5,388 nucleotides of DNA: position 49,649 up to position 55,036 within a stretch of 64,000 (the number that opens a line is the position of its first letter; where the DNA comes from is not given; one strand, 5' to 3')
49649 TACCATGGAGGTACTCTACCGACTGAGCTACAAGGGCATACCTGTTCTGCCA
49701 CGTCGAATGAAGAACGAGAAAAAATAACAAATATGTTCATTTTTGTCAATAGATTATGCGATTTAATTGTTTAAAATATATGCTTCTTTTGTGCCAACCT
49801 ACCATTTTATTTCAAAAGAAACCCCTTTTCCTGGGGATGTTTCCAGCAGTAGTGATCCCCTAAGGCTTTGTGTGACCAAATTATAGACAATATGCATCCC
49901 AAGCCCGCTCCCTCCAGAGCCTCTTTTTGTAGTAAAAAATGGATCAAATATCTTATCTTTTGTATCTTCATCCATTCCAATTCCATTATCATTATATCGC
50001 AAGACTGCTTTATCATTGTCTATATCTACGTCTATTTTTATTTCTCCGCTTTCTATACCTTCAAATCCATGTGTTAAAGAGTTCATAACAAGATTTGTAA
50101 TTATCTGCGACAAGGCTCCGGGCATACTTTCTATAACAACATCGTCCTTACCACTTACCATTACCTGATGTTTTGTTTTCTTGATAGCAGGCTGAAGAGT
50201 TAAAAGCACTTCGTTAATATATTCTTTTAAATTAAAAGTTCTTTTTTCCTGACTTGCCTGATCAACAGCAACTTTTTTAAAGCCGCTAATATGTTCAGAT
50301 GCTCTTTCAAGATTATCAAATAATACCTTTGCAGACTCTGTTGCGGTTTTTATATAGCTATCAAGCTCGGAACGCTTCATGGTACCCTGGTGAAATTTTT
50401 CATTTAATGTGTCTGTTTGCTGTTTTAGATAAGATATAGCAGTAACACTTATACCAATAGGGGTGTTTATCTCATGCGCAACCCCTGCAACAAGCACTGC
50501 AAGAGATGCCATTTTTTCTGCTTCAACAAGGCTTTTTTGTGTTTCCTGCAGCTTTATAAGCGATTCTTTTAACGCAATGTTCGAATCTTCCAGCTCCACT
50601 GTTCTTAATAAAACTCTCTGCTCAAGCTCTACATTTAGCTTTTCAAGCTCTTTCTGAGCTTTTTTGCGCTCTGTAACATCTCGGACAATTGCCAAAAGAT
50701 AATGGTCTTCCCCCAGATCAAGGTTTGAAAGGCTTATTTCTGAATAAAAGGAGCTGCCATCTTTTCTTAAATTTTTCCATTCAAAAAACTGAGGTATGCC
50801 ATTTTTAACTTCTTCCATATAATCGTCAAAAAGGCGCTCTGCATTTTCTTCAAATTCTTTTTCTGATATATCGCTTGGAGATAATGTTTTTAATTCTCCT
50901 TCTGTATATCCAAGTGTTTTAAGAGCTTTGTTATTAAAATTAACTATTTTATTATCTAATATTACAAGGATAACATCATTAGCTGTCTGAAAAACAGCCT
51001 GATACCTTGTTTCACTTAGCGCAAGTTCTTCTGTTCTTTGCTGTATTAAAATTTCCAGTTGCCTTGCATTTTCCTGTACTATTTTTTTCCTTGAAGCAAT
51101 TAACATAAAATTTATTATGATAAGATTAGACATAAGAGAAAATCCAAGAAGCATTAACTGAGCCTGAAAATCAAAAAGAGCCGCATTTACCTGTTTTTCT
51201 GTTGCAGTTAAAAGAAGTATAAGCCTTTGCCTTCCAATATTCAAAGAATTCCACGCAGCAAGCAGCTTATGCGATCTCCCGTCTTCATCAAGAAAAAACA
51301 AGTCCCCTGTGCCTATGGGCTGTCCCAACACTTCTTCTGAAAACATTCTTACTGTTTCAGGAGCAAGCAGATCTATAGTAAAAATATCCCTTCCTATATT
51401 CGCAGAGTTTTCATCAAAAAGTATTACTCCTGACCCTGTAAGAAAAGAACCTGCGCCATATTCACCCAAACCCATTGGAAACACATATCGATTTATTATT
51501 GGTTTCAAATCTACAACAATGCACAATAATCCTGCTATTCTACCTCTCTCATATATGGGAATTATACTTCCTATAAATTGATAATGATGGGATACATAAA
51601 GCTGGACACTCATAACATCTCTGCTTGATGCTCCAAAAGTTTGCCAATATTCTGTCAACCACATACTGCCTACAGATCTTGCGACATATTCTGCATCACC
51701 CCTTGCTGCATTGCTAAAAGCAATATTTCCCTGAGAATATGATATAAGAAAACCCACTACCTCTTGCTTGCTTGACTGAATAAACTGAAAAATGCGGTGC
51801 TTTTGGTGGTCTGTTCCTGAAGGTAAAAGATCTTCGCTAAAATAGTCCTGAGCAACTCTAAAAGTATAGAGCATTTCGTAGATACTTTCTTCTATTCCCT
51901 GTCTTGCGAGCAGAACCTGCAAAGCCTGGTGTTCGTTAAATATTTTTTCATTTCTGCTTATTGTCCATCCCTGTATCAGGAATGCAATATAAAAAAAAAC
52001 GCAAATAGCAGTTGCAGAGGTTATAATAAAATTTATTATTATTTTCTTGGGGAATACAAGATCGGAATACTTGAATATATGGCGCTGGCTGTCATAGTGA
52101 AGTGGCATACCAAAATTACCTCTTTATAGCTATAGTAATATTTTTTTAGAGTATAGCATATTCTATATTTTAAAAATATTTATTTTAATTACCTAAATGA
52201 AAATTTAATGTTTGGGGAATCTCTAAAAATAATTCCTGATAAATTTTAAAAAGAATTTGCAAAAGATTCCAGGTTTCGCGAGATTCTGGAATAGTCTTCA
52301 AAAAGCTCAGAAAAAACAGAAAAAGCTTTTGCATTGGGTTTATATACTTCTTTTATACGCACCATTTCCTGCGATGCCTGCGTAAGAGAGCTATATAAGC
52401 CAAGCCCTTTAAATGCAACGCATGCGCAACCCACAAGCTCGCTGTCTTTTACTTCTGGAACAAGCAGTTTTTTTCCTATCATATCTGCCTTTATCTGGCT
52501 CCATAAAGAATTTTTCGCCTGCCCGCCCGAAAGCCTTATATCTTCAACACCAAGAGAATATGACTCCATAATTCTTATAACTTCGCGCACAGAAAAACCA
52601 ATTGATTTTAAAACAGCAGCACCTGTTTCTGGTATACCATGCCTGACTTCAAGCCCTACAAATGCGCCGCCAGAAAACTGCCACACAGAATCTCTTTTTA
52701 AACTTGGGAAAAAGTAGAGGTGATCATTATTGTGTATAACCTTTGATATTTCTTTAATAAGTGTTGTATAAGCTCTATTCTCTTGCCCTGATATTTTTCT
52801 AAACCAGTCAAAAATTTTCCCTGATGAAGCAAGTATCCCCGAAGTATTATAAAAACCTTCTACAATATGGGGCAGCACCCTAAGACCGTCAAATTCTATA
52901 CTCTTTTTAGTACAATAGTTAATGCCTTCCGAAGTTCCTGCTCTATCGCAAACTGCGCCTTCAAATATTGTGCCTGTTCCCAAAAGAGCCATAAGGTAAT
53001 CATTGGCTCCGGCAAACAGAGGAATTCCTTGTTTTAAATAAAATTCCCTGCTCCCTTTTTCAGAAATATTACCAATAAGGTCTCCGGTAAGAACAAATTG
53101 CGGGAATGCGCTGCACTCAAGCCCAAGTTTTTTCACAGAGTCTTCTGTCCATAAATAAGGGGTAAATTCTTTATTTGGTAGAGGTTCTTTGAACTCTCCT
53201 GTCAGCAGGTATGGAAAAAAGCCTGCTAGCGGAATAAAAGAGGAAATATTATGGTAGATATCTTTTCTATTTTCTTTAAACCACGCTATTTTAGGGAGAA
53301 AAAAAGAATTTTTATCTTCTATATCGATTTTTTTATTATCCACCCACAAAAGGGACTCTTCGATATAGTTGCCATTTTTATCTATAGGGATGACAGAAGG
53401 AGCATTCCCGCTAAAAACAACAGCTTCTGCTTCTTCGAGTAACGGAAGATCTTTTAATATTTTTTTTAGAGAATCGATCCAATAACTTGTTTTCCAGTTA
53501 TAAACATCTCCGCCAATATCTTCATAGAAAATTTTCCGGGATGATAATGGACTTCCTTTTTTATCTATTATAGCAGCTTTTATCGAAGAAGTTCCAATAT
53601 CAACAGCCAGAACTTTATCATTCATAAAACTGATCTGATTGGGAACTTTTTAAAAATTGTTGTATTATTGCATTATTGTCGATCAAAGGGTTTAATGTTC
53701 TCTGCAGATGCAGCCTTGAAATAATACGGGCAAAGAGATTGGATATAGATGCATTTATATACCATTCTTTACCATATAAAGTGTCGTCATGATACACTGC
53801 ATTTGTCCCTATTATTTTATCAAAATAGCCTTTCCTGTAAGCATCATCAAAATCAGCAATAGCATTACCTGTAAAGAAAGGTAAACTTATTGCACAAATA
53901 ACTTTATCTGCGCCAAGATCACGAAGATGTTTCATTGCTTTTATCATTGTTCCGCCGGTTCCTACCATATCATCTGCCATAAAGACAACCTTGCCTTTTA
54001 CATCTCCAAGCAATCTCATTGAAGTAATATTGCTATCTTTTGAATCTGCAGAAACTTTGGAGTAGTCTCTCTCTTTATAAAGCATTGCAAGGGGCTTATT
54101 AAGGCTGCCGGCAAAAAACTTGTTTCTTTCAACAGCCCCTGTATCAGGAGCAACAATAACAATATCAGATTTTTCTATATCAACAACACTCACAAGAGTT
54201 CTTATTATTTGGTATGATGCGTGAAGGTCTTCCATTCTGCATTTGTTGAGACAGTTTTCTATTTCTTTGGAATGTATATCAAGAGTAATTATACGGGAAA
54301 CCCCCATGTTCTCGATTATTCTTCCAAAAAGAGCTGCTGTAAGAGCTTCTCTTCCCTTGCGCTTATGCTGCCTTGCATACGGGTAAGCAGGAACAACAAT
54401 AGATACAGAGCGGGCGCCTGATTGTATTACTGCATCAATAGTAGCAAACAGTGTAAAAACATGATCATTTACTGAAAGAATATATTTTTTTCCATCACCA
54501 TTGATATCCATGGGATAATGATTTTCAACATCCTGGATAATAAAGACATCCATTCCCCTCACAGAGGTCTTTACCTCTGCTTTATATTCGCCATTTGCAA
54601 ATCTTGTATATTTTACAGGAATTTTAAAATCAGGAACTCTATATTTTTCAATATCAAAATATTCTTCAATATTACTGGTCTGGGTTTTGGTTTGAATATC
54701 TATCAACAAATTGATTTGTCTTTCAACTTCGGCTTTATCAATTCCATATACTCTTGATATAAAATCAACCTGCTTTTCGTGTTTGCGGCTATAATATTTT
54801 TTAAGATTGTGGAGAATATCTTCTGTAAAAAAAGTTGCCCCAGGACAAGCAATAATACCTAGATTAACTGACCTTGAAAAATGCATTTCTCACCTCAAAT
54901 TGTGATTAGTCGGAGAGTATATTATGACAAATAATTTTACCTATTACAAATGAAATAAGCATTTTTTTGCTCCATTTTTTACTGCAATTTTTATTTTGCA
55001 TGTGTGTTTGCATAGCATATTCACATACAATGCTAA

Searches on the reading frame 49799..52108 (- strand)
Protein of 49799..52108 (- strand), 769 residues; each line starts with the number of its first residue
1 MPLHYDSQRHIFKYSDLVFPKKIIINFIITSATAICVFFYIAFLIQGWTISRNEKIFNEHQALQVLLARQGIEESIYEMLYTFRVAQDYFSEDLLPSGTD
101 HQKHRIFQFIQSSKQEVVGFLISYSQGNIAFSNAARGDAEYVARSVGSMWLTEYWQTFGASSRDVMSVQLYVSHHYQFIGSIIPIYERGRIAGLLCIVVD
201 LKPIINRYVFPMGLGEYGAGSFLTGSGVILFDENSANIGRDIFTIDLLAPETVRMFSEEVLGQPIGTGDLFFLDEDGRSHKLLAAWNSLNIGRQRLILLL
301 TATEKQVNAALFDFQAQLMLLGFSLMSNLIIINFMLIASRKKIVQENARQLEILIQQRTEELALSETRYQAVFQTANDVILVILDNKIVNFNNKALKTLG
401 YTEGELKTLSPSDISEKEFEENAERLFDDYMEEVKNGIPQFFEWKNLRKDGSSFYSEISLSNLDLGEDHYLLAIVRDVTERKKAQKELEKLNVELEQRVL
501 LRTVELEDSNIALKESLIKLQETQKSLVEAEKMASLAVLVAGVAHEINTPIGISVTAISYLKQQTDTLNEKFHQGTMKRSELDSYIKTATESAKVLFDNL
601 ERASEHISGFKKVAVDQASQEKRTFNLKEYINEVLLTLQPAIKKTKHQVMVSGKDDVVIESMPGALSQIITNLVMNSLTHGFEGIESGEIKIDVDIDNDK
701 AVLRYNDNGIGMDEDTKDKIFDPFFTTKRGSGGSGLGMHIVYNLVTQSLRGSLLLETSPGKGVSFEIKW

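Call 68: search_protein_families(library=pfam, proteins=[window:49799-52108:-], max_evalue=0.00001)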
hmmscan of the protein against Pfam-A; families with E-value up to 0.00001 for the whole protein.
window:49799-52108:- (769 aa): 2 families
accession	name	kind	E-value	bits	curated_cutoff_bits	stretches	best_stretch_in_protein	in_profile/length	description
PF02518.31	HATPase_c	-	1.4e-20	74.3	26.4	1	665-768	5-106/111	Histidine kinase-, DNA gyrase B-, and HSP90-like ATPase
PF13426.13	PAS_9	-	5.5e-13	49.5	27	1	379-480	3-103/103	PAS domain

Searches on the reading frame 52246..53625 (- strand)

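Call 68: search_protein_families(library=pfam, proteins=[window:52246-53625:-], max_evalue=0.00001)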
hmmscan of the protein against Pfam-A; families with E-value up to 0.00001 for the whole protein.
window:52246-53625:- (459 aa): 2 families
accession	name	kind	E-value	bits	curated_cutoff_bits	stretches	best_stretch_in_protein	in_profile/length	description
PF02782.22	FGGY_C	-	1.3e-18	67.9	27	1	229-406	5-196/198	FGGY family of carbohydrate kinases, C-terminal domain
PF00370.27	FGGY_N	-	6e-15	56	28.8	1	109-216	132-245/245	FGGY family of carbohydrate kinases, N-terminal domain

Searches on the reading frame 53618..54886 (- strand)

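Call 68: search_protein_families(library=pfam, proteins=[window:53618-54886:-], max_evalue=0.00001)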
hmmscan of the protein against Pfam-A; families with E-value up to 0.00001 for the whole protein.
window:53618-54886:- (422 aa): 3 families
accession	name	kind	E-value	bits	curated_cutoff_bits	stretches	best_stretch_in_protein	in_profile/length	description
PF00156.33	Pribosyltran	-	6.3e-23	81.3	26.3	1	220-366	7-155/158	Phosphoribosyl transferase domain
PF13793.12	Pribosyltran_N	-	8.8e-23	80.8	25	1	90-195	26-117/117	N-terminal domain of ribose phosphate pyrophosphokinase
PF14572.12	Pribosyl_synth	-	2.6e-10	41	27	1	289-398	74-179/184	Phosphoribosyl synthetase-associated domain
